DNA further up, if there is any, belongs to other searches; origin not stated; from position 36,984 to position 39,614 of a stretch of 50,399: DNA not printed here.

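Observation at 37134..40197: Electron-wire-less molybdoenzyme: bis-MGD catalytic subunit without FS0 cysteines plus a ferredoxin-derived subunit that has lost its clusters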

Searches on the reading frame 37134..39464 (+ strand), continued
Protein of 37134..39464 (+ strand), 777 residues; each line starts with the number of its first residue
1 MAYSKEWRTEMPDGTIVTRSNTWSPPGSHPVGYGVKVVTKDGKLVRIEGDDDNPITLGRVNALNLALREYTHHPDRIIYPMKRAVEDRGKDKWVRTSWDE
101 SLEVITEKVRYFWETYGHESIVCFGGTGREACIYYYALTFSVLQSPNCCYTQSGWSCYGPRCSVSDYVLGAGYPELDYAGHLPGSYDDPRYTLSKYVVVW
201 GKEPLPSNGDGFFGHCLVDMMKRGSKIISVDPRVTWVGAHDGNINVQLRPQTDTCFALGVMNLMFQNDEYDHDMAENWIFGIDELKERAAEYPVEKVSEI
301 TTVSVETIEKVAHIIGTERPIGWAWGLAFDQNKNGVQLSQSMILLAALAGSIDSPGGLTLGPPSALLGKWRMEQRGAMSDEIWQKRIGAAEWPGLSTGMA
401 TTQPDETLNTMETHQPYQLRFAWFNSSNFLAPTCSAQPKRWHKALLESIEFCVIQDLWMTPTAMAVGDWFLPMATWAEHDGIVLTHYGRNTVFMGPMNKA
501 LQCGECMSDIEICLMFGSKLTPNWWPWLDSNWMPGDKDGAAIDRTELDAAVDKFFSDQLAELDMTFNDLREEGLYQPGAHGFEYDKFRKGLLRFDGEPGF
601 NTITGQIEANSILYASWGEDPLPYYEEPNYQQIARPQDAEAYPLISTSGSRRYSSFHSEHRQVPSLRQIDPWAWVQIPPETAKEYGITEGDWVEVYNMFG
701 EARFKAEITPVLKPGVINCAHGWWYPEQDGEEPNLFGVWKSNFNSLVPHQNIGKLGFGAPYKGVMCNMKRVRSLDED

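Call 16: find_encoding_contigs(protein=P0084, flank=8000, max_places=2)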
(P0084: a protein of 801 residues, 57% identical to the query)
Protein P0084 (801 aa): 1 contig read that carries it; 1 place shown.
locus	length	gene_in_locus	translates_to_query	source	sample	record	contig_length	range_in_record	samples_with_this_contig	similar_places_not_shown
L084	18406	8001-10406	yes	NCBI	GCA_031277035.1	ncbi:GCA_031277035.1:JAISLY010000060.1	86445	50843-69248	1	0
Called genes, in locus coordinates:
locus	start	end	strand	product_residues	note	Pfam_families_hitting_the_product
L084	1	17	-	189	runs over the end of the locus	PF07811:TadE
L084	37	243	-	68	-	-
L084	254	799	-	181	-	-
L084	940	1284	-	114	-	-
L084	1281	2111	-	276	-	PF00482:T2SSF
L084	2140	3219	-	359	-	PF00482:T2SSF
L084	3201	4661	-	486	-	PF00437:T2SSE, PF27713:UCP018868 (weak)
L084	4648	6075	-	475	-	PF10609:ParA, PF01656:CbiA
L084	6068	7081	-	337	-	PF08666:SAF (weak), PF16976:RcpC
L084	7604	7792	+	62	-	PF12797:Fer4_2 (weak), PF00037:Fer4, PF13237:Fer4_10, PF13187:Fer4_9, PF12838:Fer4_7, PF25160:LdpA_Fe-S-bd (weak), PF12837:Fer4_6, PF00037:Fer4, +8 more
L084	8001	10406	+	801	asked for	PF04879:Molybdop_Fe4S4, PF00384:Molybdopterin, PF01568:Molydop_binding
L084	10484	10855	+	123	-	PF13247:Fer4_11 (faint)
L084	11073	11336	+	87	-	-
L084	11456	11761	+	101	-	-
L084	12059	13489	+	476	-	PF07690:MFS_1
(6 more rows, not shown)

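Call 19: search_solved_structures(query=P0083, max_evalue=1e-30, show_alignments=1)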
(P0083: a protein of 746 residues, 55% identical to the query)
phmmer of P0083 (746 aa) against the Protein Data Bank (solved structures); distinct sequences matched with E-value up to 1e-30: 17.
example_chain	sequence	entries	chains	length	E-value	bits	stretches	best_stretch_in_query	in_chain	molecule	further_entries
2e7z_A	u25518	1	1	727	8.6e-91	308.2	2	31-394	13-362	Acetylene hydratase Ahy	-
2vpw_A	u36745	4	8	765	1.6e-57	198.2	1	31-698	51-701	THIOSULFATE REDUCTASE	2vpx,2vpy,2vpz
7qv7_S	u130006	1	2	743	7.5e-55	189.3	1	29-697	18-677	Hydrogen dependent carbon dioxide reductase subunit FdhF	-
9t1s_L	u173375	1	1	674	1.8e-49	171.5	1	29-353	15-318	formate dehydrogenase (coenzyme F420)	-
1aa6_A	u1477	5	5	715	5.4e-49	169.9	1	29-698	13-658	FORMATE DEHYDROGENASE H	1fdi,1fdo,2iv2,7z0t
7bkb_D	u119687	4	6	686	1.5e-46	161.8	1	29-692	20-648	Formate dehydrogenase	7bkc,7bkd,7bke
7vw6_A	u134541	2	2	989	9.9e-45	155.8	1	29-353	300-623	Formate dehydrogenase | Tungsten-containing formate dehydrogenase alpha subunit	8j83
7e5z_A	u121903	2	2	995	1e-44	155.8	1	29-353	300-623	Formate dehydrogenase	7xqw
9vap_A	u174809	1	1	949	1.3e-38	135.6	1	29-356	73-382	Formate dehydrogenase molybdopterin-binding subunit FdhA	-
9wxb_B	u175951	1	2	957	9.2e-38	132.8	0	29-479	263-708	Formate dehydrogenase alpha subunit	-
6tg9_A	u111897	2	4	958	2.3e-35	124.8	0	29-353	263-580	Formate dehydrogenase subunit alpha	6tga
2jio_A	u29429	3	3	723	5e-35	123.7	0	29-359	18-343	PERIPLASMIC NITRATE REDUCTASE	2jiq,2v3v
2jim_A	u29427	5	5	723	2.4e-34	121.5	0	29-359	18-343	PERIPLASMIC NITRATE REDUCTASE | PROTEIN (PERIPLASMIC NITRATE REDUCTASE)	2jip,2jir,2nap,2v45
1e60_A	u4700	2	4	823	1.1e-31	112.7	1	70-743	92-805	Dimethyl sulfoxide/trimethylamine N-oxide reductase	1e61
1dmr_A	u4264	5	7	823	1.1e-31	112.7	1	70-743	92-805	DMSO REDUCTASE | Dimethyl sulfoxide/trimethylamine N-oxide reductase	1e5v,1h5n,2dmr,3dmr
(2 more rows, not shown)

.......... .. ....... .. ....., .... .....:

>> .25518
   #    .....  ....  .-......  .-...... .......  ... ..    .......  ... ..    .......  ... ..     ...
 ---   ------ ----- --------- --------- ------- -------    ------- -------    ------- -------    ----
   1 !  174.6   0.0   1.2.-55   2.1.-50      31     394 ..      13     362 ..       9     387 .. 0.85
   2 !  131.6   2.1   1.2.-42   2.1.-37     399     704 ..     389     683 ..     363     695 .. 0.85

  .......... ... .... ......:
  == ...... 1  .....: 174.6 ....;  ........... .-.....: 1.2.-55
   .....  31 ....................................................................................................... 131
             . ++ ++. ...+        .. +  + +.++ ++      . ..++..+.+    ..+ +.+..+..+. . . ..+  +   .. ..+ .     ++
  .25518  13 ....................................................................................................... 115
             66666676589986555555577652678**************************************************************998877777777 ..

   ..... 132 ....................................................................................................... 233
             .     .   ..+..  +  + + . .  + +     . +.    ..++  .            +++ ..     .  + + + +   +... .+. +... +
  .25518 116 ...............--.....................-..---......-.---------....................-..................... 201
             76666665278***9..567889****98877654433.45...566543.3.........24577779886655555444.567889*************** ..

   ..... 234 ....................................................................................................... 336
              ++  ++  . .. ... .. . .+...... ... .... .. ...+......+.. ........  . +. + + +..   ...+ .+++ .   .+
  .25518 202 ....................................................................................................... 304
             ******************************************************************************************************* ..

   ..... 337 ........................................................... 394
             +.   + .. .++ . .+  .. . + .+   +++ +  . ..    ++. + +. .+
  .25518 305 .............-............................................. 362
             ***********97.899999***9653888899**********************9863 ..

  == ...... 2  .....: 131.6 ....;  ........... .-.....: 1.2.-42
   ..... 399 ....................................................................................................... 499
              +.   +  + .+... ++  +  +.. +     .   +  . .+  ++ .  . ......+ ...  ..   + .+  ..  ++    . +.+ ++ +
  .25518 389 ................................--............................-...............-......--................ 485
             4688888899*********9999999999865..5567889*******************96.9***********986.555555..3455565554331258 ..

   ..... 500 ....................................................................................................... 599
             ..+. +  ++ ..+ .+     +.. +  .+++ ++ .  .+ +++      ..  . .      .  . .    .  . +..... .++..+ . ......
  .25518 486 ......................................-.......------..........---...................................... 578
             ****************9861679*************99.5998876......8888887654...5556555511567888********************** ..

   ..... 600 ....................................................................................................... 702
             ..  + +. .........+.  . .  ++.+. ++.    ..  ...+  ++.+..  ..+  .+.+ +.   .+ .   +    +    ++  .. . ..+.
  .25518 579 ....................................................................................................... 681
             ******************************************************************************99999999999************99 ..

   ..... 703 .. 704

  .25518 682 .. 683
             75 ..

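Call 27: search_protein_families(library=pfam, proteins=[L041:497-1705:+, L041:2715-4442:+, L041:4533-5339:+, L041:9117-9455:+, L041:9705-10982:-, L041:9984-11351:+, L041:11395-12234:+, L041:12658-14298:-, L041:12440-13417:-], max_evalue=0.001)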
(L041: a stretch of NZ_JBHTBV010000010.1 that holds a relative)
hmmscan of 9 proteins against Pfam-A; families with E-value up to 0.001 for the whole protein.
L041:497-1705:+ (403 aa): 0 families

L041:2715-4442:+ (576 aa): 2 families
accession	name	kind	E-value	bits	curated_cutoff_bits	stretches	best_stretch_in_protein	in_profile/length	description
PF07690.21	MFS_1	-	1.1e-38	133.5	33.4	1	29-428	2-345/347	Major Facilitator Superfamily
PF00083.30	Sugar_tr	-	1.3e-28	100.5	22.3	1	26-484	3-448/452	Sugar (and other) transporter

L041:4533-5339:+ (269 aa): 0 families

L041:9117-9455:+ (113 aa): 0 families

L041:9705-10982:- (426 aa): 1 family
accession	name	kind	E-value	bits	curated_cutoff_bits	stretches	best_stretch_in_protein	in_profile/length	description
PF04055.27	Radical_SAM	-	4.8e-12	46.8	29.5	1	84-225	2-153/166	Radical SAM superfamily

L041:9984-11351:+ (456 aa): 0 families

L041:11395-12234:+ (280 aa): 1 family
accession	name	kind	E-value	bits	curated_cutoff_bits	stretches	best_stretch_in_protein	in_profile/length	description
PF00254.34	FKBP_C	-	2.3e-12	47.5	21.1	1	109-244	5-93/94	FKBP-type peptidyl-prolyl cis-trans isomerase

L041:12658-14298:- (547 aa): 4 families
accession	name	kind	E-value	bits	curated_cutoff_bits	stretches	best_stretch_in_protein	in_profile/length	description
PF03313.21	SDH_alpha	-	1.1e-65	222.4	26.4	1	300-534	29-260/260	Serine dehydratase alpha chain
PF03315.21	SDH_beta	-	1.3e-15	58.5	26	1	13-85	8-85/155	Serine dehydratase beta chain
PF22629.2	ACT_AHAS_ss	-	0.0001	22.8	27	1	153-198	3-48/67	AHAS small subunit-like ACT domain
PF01842.31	ACT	-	0.00033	20.8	27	1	149-210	1-63/66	ACT domain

L041:12440-13417:- (326 aa): 0 families

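Call 63: find_encoding_contigs(protein=P0066, flank=6000, max_places=1)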
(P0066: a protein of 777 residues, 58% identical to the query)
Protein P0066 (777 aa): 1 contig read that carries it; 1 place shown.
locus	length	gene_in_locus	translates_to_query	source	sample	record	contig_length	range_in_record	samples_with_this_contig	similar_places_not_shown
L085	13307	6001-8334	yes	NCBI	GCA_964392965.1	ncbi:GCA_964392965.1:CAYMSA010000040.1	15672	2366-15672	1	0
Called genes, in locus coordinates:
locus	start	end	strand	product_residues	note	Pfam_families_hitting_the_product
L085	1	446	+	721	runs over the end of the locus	PF04879:Molybdop_Fe4S4 (weak), PF00384:Molybdopterin, PF01568:Molydop_binding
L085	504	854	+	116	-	-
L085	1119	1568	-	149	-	PF00254:FKBP_C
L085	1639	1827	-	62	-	PF09723:Zn_ribbon_8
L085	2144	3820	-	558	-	PF00999:Na_H_Exchanger, PF03601:Cons_hypoth698 (weak), PF00582:Usp (weak)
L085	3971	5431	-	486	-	PF00196:GerE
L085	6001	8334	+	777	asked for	PF00384:Molybdopterin, PF01568:Molydop_binding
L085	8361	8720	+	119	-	-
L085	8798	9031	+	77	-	-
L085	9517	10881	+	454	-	PF00083:Sugar_tr, PF07690:MFS_1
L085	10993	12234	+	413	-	PF00083:Sugar_tr (weak), PF07690:MFS_1, PF13347:MFS_2 (weak), PF01306:LacY_symp (weak), PF12832:MFS_1_like (weak), PF07690:MFS_1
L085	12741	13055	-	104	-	-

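Call 65: predict_structure(alignment_id=A3)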
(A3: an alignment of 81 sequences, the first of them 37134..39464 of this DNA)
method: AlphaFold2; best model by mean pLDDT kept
length: 777 residues; sequences in the alignment: 81
mean_pLDDT: 89.3   pTM: 0.90
mean pLDDT of the five models: 89.3, 88.0, 87.2, 86.1, 83.0
residues with pLDDT >= 90: 473; 70-90: 258; 50-70: 45; < 50: 1
segments of 3 or more residues with pLDDT < 50: none
pLDDT, mean of each block of 10 residues (from residue 1): 79 93 63 82 91 81 83 92 97 96 98 98 79 84 94 84 86 83 89 94 68 77 95 88 93 97 98 96 98 98 97 95 89 92 96 91 66 86 92 84 93 96 89 85 95 93 95 90 71 84 92 96 95 90 93 92 89 86 89 88 93 91 94 93 91 65 81 92 96 97 95 91 89 92 91 87 94 90
secondary structure, 60 per line:
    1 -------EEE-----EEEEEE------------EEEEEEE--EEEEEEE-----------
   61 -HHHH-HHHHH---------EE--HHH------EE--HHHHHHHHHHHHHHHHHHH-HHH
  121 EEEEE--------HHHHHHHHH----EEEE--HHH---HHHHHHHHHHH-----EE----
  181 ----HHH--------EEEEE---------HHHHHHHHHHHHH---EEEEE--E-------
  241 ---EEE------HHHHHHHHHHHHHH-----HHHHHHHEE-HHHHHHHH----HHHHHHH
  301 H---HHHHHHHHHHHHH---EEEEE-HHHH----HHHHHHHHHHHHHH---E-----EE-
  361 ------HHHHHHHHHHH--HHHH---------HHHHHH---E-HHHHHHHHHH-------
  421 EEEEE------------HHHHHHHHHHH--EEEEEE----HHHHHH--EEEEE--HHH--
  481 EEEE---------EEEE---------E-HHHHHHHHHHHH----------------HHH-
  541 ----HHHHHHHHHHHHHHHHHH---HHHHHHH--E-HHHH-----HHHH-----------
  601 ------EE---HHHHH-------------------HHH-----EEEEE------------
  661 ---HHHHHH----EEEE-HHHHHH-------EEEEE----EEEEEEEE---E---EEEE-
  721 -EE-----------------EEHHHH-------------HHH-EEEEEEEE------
elements in order (helices of 4 or more, strands of 3 or more residues): E8-10 E16-21 E34-40 E43-49 H62-65 H67-71 H98-116 E121-125 H134-142 E147-150 H159-169 E196-200 H210-222 E226-230 E244-246 H253-266 H272-278 H282-289 H294-301 H305-317 E321-325 H327-330 H335-348 H367-377 H380-383 H393-398 H404-413 E421-425 H438-448 E451-456 H461-466 E469-473 E481-484 E494-497 H509-520 H545-562 H566-572 H577-580 H586-589 H612-616 E644-648 H664-669 E674-677 H679-684 E692-696 E701-708 E716-719 H743-746 E764-771

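Call 68: fold_search(model_id=the predicted structure, library=pdb)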
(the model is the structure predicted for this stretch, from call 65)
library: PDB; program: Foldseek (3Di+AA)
matches with E <= 10: 767; with E <= 0.001: 173
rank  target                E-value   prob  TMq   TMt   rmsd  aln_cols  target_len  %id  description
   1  2e7z                  3.8e-53  1.00  0.81  0.86   4.1       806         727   24  Acetylene Hydratase from Pelobacter acetylenicus (released 2007-02-27)
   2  1fdi                  5.5e-41  1.00  0.72  0.78   5.5       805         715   18  OXIDIZED FORM OF FORMATE DEHYDROGENASE H FROM E. COLI COMPLEXED WITH THE INHIBITOR NITRITE (released 1997-08-20)
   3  8j83_A                1.2e-40  1.00  0.71  0.61   6.0       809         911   17  Crystal structure of formate dehydrogenase from Methylorubrum extorquens AM1 (released 2023-10-11)
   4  2v45                  3.9e-40  1.00  0.74  0.79   5.0       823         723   18  A New Catalytic Mechanism of Periplasmic Nitrate Reductase from Desulfovibrio desulfuricans ATCC 27774 from Crystallogra (released 2008-03-18)
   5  7l5s                  5.4e-39  1.00  0.68  0.69   8.0       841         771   18  Crystal Structure of Haemophilus influenzae MtsZ at pH 5.5 (released 2021-04-21)
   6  9vap_A                7.6e-39  1.00  0.73  0.64   6.9       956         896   18  Cryo-EM structure of formate dehydrogenase from Shewanella oneidensis MR-1 (SoFdhAB) (released 2026-04-08)
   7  7vw6_A                9.1e-39  1.00  0.70  0.60   6.4       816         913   17  Cryo-EM Structure of Formate Dehydrogenase 1 from Methylorubrum extorquens AM1 (released 2022-06-01)
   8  9ktl_A                1.7e-38  1.00  0.72  0.60   5.9       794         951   17  Cryo-EM structure of reduced form of formate dehydrogenase from Rhodobacter aestuarii (RaFDH) with NADH (released 2025-06-18)
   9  7l5i                  1.8e-38  1.00  0.70  0.71   5.9       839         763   18  Crystal Structure of Haemophilus influenzae MtsZ at pH 7.0 (released 2021-04-21)
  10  2nap                  2.9e-38  1.00  0.71  0.76   5.2       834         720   18  DISSIMILATORY NITRATE REDUCTASE (NAP) FROM DESULFOVIBRIO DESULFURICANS (released 1999-09-19)
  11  2jio                  3.0e-38  1.00  0.73  0.78   5.8       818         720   19  A New Catalytic Mechanism of Periplasmic Nitrate Reductase from Desulfovibrio desulfuricans ATCC 27774 from Crystallogra (released 2008-03-18)
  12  7z0t_A                3.4e-38  1.00  0.73  0.79   5.3       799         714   19  Structure of the Escherichia coli formate hydrogenlyase complex (aerobic preparation, composite structure) (released 2022-09-28)
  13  2v3v                  5.1e-38  1.00  0.73  0.78   5.1       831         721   18  A New Catalytic Mechanism of Periplasmic Nitrate Reductase from Desulfovibrio desulfuricans ATCC 27774 from Crystallogra (released 2008-03-18)
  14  2dmr                  7.6e-38  1.00  0.68  0.69   6.5       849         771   20  DITHIONITE REDUCED DMSO REDUCTASE FROM RHODOBACTER CAPSULATUS (released 1998-03-18)
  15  4v4c_A                8.0e-38  1.00  0.70  0.63   7.3       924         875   17  Crystal Structure of Pyrogallol-Phloroglucinol Transhydroxylase from Pelobacter acidigallici (released 2014-07-09)
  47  8cm6_C                1.2e-34  1.00  0.68  0.55  10.7      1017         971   16  W-formate dehydrogenase C872A from Desulfovibrio vulgaris - with Formamide (released 2023-09-27)
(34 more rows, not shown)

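Call 91: search_protein_representatives(protein=window:37134-39464:+)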
Query: 777 residues. Proteins with E-value up to 0.001 (for the whole library): 7719; up to 1e-10: 3281; up to 1e-30: 609. The best 150 are listed.
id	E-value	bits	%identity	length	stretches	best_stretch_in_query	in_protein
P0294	5.4e-239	812.0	50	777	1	5-773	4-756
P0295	1.3e-236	804.1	49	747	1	5-770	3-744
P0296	3.7e-210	716.6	47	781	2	9-361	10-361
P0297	8.6e-206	702.2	47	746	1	12-768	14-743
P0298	2.7e-203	693.9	43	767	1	11-771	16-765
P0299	8.7e-202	688.9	47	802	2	5-366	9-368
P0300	3.2e-200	683.7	44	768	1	9-768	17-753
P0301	1.0e-171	589.5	50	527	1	221-770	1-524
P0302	2.4e-168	578.3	46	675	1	81-771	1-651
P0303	2.0e-167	575.2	49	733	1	11-529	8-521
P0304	1.8e-165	568.7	50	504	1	4-511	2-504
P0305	7.4e-143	494.0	43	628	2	67-440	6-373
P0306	5.1e-141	487.9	38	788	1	5-768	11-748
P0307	1.1e-136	473.5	39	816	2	283-769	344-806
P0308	8.2e-133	460.7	37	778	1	12-770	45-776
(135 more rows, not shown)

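Call 93: find_encoding_contigs(protein=P0297, flank=5000, max_places=2)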
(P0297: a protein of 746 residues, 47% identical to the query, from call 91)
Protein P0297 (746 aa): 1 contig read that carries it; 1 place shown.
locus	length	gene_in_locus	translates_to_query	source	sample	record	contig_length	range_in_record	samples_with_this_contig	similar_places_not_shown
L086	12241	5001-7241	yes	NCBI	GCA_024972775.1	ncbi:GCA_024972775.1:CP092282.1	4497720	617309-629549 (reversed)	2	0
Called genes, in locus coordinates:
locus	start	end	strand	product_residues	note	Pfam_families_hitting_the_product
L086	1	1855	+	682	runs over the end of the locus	PF00158:Sigma54_activat, PF14532:Sigma54_activ_2, PF07728:AAA_5, PF01078:Mg_chelatase, PF25601:AAA_lid_14, PF02954:HTH_8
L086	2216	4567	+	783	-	PF04879:Molybdop_Fe4S4, PF00384:Molybdopterin, PF01568:Molydop_binding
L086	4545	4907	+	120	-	PF12797:Fer4_2 (weak)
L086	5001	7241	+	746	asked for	PF00384:Molybdopterin, PF01568:Molydop_binding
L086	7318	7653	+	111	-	PF13247:Fer4_11 (weak)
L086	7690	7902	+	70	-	-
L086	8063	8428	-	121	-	PF00072:Response_reg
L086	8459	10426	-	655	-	PF02518:HATPase_c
